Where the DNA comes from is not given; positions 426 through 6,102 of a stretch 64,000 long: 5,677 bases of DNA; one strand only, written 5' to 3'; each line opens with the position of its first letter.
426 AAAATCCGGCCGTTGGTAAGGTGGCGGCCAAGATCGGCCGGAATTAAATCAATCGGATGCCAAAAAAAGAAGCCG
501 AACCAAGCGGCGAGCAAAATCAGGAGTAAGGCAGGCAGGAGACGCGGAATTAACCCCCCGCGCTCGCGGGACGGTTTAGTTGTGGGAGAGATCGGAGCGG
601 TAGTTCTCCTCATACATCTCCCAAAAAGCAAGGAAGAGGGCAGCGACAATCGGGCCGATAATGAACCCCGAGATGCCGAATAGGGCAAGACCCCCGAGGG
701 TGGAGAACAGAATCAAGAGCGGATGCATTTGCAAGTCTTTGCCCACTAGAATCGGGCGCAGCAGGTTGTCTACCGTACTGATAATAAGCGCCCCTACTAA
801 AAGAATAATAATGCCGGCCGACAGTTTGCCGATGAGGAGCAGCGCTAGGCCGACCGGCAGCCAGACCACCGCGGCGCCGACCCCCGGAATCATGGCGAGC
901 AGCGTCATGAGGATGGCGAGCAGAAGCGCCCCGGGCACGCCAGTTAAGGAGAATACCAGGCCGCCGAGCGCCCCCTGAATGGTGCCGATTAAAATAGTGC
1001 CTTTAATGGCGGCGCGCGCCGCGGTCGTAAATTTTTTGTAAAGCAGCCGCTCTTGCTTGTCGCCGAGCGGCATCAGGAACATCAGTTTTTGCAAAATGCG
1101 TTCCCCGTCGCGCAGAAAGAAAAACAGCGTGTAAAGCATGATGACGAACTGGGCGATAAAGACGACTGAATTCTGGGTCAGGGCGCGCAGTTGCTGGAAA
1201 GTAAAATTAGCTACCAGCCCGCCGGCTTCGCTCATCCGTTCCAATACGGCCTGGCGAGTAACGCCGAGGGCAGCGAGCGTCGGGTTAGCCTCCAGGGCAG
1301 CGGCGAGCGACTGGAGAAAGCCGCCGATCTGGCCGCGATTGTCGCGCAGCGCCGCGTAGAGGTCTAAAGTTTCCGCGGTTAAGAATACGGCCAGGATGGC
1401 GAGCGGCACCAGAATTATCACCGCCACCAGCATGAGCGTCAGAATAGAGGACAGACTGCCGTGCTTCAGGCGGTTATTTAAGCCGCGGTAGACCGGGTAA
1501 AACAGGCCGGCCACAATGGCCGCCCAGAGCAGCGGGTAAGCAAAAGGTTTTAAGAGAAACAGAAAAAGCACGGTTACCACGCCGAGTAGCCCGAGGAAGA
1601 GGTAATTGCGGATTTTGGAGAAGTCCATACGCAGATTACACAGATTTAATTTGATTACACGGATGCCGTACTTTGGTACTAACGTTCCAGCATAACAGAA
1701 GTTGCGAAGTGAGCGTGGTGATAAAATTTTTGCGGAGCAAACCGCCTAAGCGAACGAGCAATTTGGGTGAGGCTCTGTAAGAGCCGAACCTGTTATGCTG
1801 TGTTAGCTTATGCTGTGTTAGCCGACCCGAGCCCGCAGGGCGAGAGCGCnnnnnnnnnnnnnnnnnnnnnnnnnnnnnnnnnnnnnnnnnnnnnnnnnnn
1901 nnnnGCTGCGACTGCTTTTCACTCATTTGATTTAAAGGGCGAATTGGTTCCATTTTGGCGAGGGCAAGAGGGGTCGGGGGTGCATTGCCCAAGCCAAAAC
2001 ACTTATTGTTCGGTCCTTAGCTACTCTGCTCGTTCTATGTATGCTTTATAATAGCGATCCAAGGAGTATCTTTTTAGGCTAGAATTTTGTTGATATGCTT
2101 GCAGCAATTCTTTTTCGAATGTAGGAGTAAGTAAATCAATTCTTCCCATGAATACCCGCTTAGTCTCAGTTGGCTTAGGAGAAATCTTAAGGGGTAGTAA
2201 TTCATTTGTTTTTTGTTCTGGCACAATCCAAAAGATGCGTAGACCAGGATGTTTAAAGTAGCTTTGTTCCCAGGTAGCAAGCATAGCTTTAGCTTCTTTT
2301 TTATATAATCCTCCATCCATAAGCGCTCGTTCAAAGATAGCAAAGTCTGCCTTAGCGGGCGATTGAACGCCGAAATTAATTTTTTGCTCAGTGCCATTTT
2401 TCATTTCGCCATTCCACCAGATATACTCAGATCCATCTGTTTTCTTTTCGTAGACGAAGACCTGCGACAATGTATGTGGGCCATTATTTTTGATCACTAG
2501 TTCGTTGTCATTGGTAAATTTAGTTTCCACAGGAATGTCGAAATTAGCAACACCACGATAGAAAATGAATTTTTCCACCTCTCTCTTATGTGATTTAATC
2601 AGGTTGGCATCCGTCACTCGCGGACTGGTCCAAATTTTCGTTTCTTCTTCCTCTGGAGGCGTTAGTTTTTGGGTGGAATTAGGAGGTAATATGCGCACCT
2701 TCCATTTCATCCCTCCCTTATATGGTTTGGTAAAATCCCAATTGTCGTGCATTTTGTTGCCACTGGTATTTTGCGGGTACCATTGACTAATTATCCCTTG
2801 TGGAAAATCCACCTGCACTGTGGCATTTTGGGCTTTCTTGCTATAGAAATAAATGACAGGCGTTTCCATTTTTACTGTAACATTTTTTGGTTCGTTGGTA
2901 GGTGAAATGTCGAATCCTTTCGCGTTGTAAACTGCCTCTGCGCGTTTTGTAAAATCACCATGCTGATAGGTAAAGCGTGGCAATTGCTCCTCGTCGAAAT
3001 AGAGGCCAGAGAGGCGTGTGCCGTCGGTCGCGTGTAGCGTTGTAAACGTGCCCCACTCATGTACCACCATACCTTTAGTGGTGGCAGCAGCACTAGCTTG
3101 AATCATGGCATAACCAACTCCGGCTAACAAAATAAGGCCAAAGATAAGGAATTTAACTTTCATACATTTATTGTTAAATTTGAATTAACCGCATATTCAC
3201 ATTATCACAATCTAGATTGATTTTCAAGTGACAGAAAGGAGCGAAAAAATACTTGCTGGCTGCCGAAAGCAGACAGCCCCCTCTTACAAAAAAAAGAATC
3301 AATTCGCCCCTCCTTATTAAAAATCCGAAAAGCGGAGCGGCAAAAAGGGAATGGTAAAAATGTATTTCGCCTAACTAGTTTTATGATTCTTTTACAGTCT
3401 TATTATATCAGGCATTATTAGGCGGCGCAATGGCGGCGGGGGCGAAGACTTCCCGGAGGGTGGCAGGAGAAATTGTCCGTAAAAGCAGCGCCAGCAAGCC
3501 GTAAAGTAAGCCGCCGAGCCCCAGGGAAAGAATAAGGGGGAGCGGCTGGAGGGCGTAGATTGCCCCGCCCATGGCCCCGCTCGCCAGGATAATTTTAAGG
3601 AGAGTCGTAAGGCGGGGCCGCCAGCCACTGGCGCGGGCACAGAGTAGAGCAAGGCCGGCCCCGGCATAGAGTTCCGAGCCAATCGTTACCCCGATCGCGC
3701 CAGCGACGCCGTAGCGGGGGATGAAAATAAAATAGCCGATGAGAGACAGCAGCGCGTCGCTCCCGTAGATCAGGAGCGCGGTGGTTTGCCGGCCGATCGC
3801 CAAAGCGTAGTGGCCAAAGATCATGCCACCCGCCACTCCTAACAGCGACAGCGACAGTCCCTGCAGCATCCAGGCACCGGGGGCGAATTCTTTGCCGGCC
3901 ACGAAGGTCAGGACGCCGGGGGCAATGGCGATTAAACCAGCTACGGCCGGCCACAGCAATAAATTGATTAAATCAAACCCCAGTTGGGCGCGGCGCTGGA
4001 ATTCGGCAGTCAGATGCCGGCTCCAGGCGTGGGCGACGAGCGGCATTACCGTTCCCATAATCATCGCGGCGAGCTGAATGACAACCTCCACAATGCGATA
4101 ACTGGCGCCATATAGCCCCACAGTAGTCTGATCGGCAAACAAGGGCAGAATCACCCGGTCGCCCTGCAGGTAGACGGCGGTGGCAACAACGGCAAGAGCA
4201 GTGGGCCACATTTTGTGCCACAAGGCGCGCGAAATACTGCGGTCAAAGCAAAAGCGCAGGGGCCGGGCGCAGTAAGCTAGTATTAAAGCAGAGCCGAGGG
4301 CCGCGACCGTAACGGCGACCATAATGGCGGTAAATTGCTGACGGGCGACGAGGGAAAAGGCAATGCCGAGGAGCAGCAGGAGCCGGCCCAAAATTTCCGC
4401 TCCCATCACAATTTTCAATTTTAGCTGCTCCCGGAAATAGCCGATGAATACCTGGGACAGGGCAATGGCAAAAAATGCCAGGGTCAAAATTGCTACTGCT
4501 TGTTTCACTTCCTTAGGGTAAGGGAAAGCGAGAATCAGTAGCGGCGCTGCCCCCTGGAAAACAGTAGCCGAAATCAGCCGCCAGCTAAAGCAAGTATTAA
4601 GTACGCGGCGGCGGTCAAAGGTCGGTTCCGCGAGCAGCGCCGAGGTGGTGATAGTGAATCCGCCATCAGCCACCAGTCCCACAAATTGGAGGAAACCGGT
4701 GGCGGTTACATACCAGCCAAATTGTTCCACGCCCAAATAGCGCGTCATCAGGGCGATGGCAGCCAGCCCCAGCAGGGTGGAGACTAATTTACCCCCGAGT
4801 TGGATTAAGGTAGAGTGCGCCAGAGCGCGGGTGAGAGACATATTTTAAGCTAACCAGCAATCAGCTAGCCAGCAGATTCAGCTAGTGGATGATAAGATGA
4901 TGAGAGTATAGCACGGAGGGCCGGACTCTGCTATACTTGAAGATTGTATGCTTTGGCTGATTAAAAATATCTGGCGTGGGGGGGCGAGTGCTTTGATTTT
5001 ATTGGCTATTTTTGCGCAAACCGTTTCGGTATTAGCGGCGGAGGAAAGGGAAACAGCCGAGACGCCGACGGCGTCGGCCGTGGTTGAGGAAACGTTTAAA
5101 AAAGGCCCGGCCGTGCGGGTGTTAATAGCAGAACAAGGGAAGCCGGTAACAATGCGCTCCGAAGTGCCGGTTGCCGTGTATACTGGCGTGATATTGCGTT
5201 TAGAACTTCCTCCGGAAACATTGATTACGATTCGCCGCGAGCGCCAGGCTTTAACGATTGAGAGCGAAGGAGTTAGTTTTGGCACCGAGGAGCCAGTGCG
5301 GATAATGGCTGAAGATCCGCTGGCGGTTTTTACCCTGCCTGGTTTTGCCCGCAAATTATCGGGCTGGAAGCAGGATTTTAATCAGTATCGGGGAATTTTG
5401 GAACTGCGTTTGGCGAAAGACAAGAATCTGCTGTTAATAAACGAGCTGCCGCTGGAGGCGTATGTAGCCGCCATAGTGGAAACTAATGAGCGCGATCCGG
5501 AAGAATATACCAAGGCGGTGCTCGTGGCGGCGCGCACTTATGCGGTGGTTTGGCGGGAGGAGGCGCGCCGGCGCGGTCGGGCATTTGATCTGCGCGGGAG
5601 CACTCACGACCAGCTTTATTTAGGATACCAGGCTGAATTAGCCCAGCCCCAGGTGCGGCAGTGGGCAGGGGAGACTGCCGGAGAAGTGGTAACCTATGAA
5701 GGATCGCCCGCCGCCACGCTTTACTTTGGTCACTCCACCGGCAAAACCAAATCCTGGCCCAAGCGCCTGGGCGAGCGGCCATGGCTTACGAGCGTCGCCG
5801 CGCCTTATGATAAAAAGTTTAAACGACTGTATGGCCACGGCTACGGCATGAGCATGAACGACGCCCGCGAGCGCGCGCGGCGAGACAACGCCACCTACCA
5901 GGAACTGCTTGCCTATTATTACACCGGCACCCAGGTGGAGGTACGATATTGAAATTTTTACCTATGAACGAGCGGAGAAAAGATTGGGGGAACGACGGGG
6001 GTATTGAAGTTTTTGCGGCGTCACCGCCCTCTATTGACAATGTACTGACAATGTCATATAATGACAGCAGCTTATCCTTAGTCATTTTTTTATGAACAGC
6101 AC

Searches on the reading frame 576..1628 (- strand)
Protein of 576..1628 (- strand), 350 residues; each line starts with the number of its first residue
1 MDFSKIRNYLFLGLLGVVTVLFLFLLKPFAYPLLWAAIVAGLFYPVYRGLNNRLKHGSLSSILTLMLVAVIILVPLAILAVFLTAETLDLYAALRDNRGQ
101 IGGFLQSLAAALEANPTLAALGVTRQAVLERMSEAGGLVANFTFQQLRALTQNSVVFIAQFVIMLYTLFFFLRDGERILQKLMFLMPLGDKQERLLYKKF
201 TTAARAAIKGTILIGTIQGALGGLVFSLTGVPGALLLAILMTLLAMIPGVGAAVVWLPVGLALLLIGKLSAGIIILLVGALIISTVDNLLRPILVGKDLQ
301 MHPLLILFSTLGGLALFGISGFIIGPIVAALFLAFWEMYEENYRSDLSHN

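Call 25: find_encoding_contigs(protein=window:576-1628:-, flank=10000, max_places=4)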
Protein window:576-1628:- (350 aa): no gene with exactly this product is on record in the collection.

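Call 35: search_protein_families(library=pfam, proteins=[window:576-1628:-], max_evalue=0.01)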
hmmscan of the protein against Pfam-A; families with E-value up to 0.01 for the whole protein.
window:576-1628:- (350 aa): 1 family
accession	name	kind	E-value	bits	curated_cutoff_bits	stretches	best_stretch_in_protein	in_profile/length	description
PF01594.21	AI-2E_transport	-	5.4e-49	167.6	34.3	1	14-339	6-326/327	AI-2E family transporter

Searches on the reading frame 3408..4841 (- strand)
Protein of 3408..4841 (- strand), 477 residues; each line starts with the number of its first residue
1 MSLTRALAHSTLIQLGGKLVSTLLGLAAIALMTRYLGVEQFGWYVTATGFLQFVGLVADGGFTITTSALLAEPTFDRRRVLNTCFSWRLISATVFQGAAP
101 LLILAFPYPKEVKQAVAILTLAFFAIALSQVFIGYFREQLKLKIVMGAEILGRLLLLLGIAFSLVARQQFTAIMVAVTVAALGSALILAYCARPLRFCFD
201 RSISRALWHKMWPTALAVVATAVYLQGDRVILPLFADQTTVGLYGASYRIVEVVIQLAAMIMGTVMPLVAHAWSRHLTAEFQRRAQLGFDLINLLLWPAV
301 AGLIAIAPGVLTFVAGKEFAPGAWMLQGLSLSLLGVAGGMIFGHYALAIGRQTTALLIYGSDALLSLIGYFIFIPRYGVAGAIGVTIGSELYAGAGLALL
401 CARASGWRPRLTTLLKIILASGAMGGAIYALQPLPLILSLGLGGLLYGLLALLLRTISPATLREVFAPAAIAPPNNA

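Call 35: search_protein_families(library=pfam, proteins=[window:3408-4841:-], max_evalue=0.01)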
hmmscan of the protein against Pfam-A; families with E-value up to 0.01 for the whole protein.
window:3408-4841:- (477 aa): 2 families
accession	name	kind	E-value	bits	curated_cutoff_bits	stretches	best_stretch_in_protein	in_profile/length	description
PF01943.22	Polysacc_synt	-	3.2e-16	60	28.2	1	10-270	4-271/274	Polysaccharide biosynthesis protein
PF13440.11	Polysacc_synt_3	-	1.2e-14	54.6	23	1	31-320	1-289/293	Polysaccharide biosynthesis protein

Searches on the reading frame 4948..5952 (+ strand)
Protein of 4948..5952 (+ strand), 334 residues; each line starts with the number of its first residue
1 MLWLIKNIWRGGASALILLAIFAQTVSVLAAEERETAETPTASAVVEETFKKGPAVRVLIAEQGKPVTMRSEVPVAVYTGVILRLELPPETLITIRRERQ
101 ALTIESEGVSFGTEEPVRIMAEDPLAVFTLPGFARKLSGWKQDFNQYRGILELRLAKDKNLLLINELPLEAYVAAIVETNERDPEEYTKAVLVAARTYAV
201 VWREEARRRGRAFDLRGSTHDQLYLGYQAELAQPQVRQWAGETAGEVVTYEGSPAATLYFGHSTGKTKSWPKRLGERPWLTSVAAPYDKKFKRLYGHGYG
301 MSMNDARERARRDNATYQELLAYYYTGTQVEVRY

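Call 85: search_protein_families(library=pfam, proteins=[window:4948-5952:+], max_evalue=0.00001)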
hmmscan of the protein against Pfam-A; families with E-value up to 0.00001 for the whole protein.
window:4948-5952:+ (334 aa): 1 family
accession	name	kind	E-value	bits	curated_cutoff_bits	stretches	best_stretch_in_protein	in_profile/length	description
PF08486.15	SpoIID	-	1.5e-14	54.8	23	1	158-250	2-97/97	Stage II sporulation protein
